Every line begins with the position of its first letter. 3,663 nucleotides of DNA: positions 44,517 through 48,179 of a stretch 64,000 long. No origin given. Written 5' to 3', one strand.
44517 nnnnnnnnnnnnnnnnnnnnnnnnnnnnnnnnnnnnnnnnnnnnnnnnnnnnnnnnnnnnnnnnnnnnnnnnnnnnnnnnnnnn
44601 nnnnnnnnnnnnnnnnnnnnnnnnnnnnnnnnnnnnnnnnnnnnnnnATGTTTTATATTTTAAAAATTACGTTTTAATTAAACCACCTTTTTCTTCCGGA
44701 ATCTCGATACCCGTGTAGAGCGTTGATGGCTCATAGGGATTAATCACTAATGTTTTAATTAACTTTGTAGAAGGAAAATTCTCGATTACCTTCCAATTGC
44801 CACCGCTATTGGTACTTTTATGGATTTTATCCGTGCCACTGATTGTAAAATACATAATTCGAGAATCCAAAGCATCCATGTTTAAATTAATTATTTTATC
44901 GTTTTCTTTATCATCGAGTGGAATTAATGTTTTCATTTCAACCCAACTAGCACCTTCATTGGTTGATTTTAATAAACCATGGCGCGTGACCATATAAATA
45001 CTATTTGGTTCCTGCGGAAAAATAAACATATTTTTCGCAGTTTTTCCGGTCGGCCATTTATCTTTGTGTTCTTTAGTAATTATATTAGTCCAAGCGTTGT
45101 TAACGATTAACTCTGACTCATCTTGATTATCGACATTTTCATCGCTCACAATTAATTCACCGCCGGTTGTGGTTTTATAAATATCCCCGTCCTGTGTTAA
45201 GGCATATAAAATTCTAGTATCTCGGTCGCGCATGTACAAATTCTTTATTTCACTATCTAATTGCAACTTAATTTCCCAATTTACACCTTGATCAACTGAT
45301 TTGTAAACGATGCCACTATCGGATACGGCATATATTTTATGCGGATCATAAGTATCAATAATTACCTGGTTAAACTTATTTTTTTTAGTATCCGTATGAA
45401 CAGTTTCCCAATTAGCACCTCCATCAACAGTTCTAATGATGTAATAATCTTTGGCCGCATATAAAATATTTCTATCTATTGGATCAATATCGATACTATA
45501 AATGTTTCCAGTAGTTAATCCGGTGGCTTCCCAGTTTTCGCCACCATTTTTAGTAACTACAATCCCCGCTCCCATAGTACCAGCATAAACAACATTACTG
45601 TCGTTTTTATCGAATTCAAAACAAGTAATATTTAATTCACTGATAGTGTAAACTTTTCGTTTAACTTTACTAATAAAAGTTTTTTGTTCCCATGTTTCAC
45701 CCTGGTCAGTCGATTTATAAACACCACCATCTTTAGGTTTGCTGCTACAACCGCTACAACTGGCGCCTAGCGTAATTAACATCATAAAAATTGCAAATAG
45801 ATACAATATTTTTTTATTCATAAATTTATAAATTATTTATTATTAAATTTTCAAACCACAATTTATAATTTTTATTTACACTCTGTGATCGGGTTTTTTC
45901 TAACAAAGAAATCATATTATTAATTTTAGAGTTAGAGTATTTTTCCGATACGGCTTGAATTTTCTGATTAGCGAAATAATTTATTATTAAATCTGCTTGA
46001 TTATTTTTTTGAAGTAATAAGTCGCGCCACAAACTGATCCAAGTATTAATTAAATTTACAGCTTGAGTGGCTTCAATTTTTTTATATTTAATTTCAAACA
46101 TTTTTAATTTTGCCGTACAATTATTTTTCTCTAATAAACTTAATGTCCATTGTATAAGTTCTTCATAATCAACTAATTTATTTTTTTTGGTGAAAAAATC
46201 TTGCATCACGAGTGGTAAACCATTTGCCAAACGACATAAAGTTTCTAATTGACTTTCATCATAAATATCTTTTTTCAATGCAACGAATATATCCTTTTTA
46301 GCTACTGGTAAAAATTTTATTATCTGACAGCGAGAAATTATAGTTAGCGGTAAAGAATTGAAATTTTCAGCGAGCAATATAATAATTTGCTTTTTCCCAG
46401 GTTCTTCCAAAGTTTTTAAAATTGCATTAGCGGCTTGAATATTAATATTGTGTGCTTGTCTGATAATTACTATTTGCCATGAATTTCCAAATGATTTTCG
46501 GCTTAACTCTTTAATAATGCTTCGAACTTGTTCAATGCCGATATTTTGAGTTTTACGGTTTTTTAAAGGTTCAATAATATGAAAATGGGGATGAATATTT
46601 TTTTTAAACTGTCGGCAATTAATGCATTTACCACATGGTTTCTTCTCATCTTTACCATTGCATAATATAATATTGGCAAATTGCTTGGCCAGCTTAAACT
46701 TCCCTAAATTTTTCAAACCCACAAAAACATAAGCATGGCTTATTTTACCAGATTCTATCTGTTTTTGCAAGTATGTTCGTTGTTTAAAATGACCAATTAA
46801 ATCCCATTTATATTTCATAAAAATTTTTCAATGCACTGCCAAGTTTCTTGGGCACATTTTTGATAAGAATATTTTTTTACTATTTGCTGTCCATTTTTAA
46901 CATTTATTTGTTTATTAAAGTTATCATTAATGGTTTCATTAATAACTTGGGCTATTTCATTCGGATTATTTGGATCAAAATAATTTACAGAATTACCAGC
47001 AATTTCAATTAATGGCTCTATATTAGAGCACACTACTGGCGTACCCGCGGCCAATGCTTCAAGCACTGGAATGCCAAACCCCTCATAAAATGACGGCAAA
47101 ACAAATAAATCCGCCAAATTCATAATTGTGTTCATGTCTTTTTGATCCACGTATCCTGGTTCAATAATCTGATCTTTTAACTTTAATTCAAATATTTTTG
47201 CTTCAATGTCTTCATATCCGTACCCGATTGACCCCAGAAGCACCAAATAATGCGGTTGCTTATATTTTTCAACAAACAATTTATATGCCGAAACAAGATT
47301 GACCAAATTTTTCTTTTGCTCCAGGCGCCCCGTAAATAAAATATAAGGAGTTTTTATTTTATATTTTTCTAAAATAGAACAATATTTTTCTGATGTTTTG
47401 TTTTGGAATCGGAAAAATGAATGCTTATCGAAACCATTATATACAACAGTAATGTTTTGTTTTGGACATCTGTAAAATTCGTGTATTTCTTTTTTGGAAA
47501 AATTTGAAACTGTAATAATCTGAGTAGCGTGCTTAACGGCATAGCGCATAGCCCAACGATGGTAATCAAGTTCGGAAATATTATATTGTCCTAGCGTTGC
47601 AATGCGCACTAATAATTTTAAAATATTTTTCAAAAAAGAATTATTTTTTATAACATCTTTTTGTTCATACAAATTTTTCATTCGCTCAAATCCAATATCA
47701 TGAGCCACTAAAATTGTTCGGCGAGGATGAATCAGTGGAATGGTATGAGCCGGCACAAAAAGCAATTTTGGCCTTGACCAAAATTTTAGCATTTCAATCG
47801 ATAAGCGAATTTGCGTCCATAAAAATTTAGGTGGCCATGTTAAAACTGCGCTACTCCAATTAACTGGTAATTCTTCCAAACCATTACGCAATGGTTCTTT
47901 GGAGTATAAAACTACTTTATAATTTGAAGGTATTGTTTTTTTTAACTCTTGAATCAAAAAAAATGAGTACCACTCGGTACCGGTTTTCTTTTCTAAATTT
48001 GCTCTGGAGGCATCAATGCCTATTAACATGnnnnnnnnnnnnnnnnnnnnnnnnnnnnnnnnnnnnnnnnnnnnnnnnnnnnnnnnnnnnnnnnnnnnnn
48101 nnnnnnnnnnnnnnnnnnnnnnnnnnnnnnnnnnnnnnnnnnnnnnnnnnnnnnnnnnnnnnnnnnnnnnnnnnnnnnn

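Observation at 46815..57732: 11-kb translationally coupled Wzx/Wzy-type glycan operon containing an MreB paralog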

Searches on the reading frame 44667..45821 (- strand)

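Call 44: search_protein_families(library=pfam, proteins=[window:44667-45821:-], max_evalue=0.01)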
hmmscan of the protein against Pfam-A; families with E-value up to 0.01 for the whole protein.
window:44667-45821:- (384 aa): 3 families
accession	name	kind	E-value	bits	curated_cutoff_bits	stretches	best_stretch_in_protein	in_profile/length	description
PF15902.12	Sortilin-Vps10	-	2.8e-17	63.1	33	2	128-235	3-111/446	Sortilin, neurotensin receptor 3,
PF14870.12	PSII_BNR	-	3.3e-11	43.4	27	1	80-186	34-141/303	Photosynthesis system II assembly factor YCF48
PF02012.26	BNR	-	1.9e-10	39.5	27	0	35-45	1-11/12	BNR/Asp-box repeat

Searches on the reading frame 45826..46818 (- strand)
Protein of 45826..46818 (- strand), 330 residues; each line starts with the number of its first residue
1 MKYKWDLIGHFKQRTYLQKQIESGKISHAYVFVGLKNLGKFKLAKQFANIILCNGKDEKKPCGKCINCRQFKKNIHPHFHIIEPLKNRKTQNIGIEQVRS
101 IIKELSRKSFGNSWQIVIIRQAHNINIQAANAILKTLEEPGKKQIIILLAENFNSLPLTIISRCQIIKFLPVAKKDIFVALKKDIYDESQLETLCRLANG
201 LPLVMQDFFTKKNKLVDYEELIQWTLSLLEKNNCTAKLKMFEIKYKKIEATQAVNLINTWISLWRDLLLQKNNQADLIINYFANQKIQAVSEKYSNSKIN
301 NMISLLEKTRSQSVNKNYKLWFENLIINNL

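Call 4: search_protein_families(library=pfam, proteins=[window:45826-46818:-], max_evalue=0.01)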
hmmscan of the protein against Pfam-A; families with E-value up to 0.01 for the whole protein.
window:45826-46818:- (330 aa): 1 family
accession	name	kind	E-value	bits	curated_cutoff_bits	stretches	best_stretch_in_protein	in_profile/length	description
PF13177.12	DNA_pol3_delta2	-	1.9e-48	164.9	27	1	14-171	6-159/161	DNA polymerase III, delta subunit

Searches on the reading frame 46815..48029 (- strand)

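Call 4: search_protein_families(library=pfam, proteins=[window:46815-48029:-], max_evalue=0.01)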
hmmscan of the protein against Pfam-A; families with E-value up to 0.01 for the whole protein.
window:46815-48029:- (404 aa): 5 families
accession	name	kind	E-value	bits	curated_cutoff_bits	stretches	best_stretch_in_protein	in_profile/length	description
PF00534.26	Glycos_transf_1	-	1.3e-32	113.1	26.4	1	226-374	14-162/172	Glycosyl transferases group 1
PF13692.12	Glyco_trans_1_4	-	2.1e-24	86.8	27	1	228-369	2-142/142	Glycosyl transferases group 1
PF20706.3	GT4-conflict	-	2.3e-11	43.8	26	1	224-336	194-312/385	Family 4 Glycosyltransferase in conflict systems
PF13439.12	Glyco_transf_4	-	4.2e-09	37.1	28.5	1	154-201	120-167/170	Glycosyltransferase Family 4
PF13579.12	Glyco_trans_4_4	-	0.0011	19.8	29.7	1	157-199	117-158/158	Glycosyl transferase 4-like domain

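Call 34: search_protein_families(library=ncbifam, proteins=[window:46815-48029:-], max_evalue=0.001)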
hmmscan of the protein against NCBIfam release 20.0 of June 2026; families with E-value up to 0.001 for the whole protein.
window:46815-48029:- (404 aa): 34 families (the best 25 are shown)
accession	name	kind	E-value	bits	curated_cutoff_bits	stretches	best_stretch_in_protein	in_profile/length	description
TIGR04047.1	MSMEG_0565_glyc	hypoth_equivalog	1.5e-32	113.1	259.85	1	143-396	117-367/373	MSMEG_0565 family glycosyltransferase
TIGR02149.1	glgA_Coryne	subfamily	1.2e-27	97.1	302.4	1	158-402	135-389/391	glycogen synthase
NF038295.1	EPS_HpsP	equivalog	2.4e-24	86.1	550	1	214-401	192-385/388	hormogonium polysaccharide biosynthesis glycosyltransferase HpsP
TIGR04157.1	glyco_rSAM_CFB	subfamily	3.3e-20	72.5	400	1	162-349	164-344/406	TIGR04157 family glycosyltransferase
TIGR03088.1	stp2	hypoth_equivalog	5.3e-20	71.8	409.05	1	160-395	129-365/374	TIGR03088 family PEP-CTERM/XrtA system glycosyltransferase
NF047684.1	TeichurnBiosyTuaC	equivalog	3.3e-19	69.1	550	1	160-395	157-381/391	teichuronic acid biosynthesis protein TuaC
TIGR03999.1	thiol_BshA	equivalog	3.5e-19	69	273.7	1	159-393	136-363/375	N-acetyl-alpha-D-glucosaminyl L-malate synthase BshA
NF053513.1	Gtran_IagA_BgsA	equivalog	9.6e-18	64.3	460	1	161-399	99-327/333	LTA glycolipid anchor biosynthesis glycosyltransferase, IagA/BgsA family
NF046085.1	XrtY_assoc_Gly1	equivalog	1.2e-17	63.8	400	1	167-394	160-375/387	XrtY-associated glycosyltransferase XYAG1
NF041010.1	glycosy_Agl16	equivalog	1.3e-16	60.4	575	1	159-397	125-345/352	glycosylation protein Agl16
NF012028.0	PRK15484.1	subfamily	2.2e-16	60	618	1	164-402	136-377/380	lipopolysaccharide N-acetylglucosaminyltransferase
NF041876.1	EPS_EpsE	equivalog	3.2e-16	59.6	400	1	229-394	216-387/389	exopolysaccharide biosynthesis GT4 family glycosyltransferase EpsE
TIGR03449.1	mycothiol_MshA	equivalog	2e-14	53.4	462.5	1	161-398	158-398/406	D-inositol-3-phosphate glycosyltransferase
NF049987.1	DaglGlyslTfaseDgs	equivalog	1e-13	51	500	1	162-402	96-326/332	processive diacylglycerol alpha-glucosyltransferase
TIGR02472.1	sucr_P_syn_N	equivalog_domain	9.8e-13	47.7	576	1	160-392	177-430/439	sucrose-phosphate synthase, putative, glycosyltransferase domain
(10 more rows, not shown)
